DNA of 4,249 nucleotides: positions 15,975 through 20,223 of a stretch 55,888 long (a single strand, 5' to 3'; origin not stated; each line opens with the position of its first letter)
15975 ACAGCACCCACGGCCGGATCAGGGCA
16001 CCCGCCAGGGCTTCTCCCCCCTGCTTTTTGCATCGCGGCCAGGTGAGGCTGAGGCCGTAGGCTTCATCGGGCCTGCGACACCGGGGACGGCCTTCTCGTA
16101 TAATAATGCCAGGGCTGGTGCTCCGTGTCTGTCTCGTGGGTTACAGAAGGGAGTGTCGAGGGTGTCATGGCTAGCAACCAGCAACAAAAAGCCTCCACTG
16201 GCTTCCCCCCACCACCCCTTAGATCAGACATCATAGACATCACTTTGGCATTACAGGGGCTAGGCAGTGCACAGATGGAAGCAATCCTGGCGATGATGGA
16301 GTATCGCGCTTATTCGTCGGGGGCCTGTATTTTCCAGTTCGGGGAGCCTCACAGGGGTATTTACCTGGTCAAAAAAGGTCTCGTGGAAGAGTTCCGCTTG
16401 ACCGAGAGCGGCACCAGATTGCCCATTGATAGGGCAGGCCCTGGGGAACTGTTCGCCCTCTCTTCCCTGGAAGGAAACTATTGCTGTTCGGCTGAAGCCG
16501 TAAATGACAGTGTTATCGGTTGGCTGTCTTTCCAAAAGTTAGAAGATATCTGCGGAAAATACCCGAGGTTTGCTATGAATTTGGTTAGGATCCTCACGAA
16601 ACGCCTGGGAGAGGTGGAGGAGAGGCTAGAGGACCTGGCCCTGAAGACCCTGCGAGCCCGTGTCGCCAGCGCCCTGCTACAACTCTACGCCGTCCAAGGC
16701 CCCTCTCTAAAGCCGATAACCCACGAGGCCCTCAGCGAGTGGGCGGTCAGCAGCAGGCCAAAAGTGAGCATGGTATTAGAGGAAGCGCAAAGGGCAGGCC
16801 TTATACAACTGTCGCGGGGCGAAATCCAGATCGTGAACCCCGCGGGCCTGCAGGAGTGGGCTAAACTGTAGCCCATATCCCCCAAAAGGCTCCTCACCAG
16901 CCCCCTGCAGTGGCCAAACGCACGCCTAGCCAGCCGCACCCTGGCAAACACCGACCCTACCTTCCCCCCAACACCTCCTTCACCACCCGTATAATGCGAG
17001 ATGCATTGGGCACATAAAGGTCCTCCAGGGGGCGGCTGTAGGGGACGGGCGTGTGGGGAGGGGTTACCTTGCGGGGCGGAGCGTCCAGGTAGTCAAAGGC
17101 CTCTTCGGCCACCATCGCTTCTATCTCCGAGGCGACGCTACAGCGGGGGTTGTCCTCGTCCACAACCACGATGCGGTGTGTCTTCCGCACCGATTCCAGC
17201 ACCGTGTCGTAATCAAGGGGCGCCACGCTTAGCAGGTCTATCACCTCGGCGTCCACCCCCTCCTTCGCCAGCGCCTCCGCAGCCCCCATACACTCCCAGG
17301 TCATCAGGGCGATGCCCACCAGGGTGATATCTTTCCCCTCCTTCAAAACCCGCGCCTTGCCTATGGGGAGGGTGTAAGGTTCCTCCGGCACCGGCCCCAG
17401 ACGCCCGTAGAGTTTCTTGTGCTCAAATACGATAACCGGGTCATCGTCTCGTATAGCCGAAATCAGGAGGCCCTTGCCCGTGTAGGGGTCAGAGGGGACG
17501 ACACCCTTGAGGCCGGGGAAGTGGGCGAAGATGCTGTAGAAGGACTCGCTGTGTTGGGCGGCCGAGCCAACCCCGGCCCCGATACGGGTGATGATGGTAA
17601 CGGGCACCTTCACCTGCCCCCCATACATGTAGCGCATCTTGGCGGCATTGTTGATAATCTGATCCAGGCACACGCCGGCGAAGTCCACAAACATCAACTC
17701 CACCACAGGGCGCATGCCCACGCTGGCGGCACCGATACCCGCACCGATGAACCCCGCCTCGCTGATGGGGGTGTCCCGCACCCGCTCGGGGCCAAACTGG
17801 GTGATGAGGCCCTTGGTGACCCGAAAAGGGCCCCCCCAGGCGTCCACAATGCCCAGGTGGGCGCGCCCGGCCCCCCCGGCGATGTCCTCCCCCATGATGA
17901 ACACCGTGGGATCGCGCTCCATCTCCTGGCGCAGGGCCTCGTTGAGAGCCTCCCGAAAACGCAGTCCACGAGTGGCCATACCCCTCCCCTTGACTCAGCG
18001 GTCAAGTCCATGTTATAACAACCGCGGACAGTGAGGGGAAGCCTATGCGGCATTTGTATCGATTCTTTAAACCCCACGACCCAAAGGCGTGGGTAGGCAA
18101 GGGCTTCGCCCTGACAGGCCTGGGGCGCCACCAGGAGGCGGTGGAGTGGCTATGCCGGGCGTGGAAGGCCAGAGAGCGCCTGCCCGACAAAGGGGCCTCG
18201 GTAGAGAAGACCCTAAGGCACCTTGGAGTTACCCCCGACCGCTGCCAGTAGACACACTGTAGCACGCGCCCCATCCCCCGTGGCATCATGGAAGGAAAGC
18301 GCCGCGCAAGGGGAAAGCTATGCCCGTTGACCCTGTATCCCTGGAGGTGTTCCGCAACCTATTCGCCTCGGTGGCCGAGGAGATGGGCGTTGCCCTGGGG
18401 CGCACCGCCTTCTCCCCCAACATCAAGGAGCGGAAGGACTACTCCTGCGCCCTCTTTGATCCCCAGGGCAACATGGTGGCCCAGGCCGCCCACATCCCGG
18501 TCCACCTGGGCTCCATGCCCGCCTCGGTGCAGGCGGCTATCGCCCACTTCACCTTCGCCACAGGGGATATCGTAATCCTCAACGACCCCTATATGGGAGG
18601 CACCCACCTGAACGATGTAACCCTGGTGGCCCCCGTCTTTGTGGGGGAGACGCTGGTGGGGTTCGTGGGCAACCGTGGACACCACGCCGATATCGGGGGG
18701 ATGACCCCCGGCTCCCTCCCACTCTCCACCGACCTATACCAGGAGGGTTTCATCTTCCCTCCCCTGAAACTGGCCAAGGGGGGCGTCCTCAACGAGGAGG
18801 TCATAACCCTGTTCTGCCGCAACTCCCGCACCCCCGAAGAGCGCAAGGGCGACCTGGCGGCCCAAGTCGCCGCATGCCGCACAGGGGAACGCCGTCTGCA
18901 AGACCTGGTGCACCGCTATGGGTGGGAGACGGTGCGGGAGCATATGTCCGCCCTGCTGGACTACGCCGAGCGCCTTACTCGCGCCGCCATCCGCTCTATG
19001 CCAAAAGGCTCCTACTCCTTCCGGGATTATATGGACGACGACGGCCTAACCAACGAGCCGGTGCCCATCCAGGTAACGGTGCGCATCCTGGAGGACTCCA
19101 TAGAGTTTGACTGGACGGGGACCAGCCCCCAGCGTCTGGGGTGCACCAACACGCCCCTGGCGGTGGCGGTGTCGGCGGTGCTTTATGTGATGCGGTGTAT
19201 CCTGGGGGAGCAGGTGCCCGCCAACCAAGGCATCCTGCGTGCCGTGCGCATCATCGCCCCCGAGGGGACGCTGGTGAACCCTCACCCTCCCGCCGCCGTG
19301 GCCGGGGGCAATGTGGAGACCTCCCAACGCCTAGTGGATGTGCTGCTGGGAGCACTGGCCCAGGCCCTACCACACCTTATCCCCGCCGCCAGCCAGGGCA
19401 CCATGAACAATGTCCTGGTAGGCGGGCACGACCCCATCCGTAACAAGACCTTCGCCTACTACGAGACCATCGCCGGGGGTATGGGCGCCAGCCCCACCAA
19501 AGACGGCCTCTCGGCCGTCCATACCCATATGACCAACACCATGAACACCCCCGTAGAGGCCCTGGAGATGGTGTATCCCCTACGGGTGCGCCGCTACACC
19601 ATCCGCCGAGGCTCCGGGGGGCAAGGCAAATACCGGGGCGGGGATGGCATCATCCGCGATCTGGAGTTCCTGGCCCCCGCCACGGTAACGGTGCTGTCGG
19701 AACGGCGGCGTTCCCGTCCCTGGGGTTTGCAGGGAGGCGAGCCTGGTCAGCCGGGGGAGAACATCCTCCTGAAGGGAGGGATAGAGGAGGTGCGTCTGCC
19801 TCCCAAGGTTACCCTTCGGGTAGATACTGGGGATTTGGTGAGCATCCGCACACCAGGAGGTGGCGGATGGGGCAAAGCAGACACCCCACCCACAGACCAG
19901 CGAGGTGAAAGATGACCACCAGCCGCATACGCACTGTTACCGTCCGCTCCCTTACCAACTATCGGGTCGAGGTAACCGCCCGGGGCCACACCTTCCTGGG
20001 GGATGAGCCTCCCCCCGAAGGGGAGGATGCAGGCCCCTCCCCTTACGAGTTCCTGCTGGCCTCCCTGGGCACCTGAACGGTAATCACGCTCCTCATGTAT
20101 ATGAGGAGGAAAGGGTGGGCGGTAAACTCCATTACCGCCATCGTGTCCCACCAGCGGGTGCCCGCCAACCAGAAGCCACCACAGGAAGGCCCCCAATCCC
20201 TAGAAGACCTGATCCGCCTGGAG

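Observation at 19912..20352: In-frame UGA at the catalytic-Cys position of an OsmC-family gene plus a perfect downstream hairpin: candidate selenocysteine OsmC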

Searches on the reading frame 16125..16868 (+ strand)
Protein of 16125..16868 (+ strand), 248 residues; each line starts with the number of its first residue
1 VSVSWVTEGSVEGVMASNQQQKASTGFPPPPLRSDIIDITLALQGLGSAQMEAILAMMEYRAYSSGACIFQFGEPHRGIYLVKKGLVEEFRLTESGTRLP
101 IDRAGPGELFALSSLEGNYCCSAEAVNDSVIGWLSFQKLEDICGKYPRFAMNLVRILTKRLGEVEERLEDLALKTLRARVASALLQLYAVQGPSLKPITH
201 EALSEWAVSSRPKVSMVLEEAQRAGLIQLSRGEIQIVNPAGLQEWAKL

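Call 4: search_protein_families(library=pfam, proteins=[window:16125-16868:+], max_evalue=0.01)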
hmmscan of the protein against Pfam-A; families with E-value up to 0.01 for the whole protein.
window:16125-16868:+ (248 aa): 2 families
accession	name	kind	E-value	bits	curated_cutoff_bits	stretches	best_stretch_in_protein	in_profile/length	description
PF00027.35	cNMP_binding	-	1.4e-13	51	27.5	1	61-145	2-88/89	Cyclic nucleotide-binding domain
PF13545.12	HTH_Crp_2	-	1.8e-11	44.3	27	1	178-244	1-69/70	Crp-like helix-turn-helix domain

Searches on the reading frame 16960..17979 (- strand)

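Call 17: search_protein_families(library=pfam, proteins=[window:16960-17979:-], max_evalue=0.001)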
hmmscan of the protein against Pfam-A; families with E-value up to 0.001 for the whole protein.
window:16960-17979:- (340 aa): 2 families
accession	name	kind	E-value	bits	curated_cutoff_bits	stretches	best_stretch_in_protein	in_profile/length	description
PF02779.29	Transket_pyr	-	7e-41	140.2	27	1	6-192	3-173/174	Transketolase, pyrimidine binding domain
PF02780.25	Transketolase_C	-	1.6e-38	131.8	25.9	1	207-329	1-124/124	Transketolase, C-terminal domain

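Call 56: search_protein_families(library=ncbifam, proteins=[window:16960-17979:-], max_evalue=0.00001)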
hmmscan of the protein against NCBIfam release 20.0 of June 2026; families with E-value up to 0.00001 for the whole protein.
window:16960-17979:- (340 aa): 7 families
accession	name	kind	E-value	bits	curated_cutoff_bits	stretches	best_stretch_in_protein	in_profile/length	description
NF006667.0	PRK09212.1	subfamily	1.5e-107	359.3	321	1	6-337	4-323/327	pyruvate dehydrogenase complex E1 component subunit beta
NF008854.0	PRK11892.1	equivalog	1.2e-105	353.9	454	1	8-336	144-461/464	pyruvate dehydrogenase complex E1 component subunit beta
NF004559.0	PRK05899.2-5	equivalog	4.5e-17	61.5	488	1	64-292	359-580/627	transketolase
TIGR00204.1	dxs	equivalog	7.5e-17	61.1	465.95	1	59-293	347-572/616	1-deoxy-D-xylulose-5-phosphate synthase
NF004556.0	PRK05899.2-2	equivalog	6.4e-12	44.5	575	1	83-294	387-597/639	transketolase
NF003933.0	PRK05444.2-2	equivalog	1.1e-10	40.7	395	1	64-294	334-561/606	1-deoxy-D-xylulose-5-phosphate synthase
NF008968.0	PRK12315.1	subfamily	6.2e-10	38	510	1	63-277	319-523/582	1-deoxy-D-xylulose-5-phosphate synthase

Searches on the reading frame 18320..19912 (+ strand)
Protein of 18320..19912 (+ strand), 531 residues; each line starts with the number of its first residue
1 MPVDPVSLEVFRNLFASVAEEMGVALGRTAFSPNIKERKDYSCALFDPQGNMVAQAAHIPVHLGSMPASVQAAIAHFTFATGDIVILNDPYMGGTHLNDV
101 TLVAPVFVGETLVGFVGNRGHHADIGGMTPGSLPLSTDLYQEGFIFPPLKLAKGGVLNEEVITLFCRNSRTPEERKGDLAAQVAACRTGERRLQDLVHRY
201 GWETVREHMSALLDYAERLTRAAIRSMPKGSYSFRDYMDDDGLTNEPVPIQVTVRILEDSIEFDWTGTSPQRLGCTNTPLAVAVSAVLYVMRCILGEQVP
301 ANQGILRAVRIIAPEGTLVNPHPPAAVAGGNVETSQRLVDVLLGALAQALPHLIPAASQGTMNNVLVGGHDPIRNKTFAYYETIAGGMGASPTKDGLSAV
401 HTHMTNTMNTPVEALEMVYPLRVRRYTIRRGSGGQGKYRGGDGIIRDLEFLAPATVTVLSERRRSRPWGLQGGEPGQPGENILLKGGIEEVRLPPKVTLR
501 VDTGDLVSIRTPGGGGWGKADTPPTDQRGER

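Call 4: search_protein_families(library=pfam, proteins=[window:18320-19912:+], max_evalue=0.01)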
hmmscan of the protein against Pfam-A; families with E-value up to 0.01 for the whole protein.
window:18320-19912:+ (531 aa): 1 family
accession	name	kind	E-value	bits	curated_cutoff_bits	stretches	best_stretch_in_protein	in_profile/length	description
PF02538.19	Hydantoinase_B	-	3.8e-223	742.1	26.8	1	4-519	1-518/519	Hydantoinase B/oxoprolinase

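Call 56: search_protein_families(library=ncbifam, proteins=[window:18320-19912:+], max_evalue=0.00001)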
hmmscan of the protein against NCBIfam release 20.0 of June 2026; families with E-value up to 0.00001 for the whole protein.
window:18320-19912:+ (531 aa): 2 families
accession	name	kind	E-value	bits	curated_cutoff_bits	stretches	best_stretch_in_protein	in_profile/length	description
NF050157.1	CapLactmsBetCapB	equivalog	6e-83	279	1000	1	3-525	1-534/577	caprolactamase subunit beta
NF042976.1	AcphenoCarb_ApcD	equivalog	1.2e-27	96.5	1500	1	79-445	108-484/685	acetophenone carboxylase subunit delta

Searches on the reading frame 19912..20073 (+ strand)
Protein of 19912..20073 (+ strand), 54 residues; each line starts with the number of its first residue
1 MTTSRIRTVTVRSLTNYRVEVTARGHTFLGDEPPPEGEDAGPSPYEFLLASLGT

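Call 61: find_homologous_proteins(query=window:19912-20073:+, max_evalue=0.001)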
Query seq(54 aa) (54 aa): 2 proteins with E <= 0.001 among 2 candidates.
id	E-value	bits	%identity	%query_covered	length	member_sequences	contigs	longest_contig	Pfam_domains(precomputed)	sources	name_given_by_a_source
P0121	4.6e-26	106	93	100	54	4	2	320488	-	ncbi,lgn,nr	ncbi:MAG: hypothetical protein NZ951_01615 [Dehalococcoidia bacterium]|nr:hypothetical protein [Deha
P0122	1.1e-24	102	89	100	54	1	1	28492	-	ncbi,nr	ncbi:hypothetical protein HRbin23_00075 [bacterium HR23]|nr:hypothetical protein HRbin23_00075 [bact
